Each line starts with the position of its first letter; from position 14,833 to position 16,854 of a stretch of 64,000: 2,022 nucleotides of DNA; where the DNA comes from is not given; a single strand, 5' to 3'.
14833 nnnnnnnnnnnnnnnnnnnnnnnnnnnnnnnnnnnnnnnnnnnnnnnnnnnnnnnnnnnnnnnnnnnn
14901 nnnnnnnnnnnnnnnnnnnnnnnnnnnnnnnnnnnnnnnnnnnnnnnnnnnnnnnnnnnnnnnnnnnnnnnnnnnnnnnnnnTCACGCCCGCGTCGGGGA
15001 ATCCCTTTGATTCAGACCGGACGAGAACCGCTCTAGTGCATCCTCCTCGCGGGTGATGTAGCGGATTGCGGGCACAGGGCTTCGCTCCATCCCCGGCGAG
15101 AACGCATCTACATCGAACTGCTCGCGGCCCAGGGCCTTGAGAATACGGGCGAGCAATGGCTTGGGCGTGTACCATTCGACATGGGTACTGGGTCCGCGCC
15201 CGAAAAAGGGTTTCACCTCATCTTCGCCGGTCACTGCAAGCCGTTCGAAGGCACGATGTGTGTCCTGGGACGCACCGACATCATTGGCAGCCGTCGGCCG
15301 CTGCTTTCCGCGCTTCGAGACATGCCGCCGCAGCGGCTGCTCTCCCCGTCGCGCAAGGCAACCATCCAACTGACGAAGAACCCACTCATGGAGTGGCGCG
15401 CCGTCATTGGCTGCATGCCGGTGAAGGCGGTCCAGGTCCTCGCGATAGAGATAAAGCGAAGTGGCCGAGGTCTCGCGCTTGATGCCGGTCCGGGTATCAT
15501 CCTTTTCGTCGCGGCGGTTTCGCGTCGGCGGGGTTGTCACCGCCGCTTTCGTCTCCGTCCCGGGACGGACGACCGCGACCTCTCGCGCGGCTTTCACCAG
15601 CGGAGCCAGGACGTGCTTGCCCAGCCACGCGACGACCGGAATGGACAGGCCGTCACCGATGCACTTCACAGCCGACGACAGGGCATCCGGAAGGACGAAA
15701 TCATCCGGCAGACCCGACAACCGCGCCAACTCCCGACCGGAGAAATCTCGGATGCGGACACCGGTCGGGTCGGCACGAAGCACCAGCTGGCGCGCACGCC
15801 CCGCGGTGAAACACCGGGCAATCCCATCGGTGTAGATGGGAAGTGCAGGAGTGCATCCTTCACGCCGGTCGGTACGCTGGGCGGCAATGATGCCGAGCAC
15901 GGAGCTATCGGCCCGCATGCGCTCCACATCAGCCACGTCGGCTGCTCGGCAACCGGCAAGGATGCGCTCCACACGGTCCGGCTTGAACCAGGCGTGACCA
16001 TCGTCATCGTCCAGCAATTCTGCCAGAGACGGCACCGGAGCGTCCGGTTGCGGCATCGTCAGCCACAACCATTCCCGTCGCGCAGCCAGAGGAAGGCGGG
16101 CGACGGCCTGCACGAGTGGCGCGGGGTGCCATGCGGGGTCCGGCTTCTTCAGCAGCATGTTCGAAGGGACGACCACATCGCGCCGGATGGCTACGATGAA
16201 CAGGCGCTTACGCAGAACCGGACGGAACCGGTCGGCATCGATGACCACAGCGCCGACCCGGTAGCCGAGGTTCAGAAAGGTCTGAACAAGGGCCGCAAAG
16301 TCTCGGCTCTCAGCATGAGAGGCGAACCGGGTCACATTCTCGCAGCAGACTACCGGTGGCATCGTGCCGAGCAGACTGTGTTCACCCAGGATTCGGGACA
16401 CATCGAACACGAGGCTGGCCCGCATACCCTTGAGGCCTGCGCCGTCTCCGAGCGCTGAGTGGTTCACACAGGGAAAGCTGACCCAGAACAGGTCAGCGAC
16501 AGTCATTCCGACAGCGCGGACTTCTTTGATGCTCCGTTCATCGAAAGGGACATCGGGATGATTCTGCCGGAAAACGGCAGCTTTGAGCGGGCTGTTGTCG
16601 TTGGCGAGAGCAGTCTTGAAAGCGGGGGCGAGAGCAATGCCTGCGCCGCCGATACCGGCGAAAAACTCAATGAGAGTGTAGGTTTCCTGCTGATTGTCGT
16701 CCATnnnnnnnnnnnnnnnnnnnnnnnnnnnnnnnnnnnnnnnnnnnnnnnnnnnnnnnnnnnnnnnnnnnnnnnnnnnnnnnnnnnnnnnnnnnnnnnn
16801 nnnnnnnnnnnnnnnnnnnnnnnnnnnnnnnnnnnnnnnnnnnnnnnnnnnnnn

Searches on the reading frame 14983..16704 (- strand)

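Call 20: search_protein_families(library=pfam, proteins=[window:14983-16704:-], max_evalue=0.001)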
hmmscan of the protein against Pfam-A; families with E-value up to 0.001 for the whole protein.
window:14983-16704:- (573 aa): 1 family
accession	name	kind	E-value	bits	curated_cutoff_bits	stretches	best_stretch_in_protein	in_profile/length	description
PF00145.23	DNA_methylase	-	2.2e-34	119.8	22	2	10-179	2-167/324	C-5 cytosine-specific DNA methylase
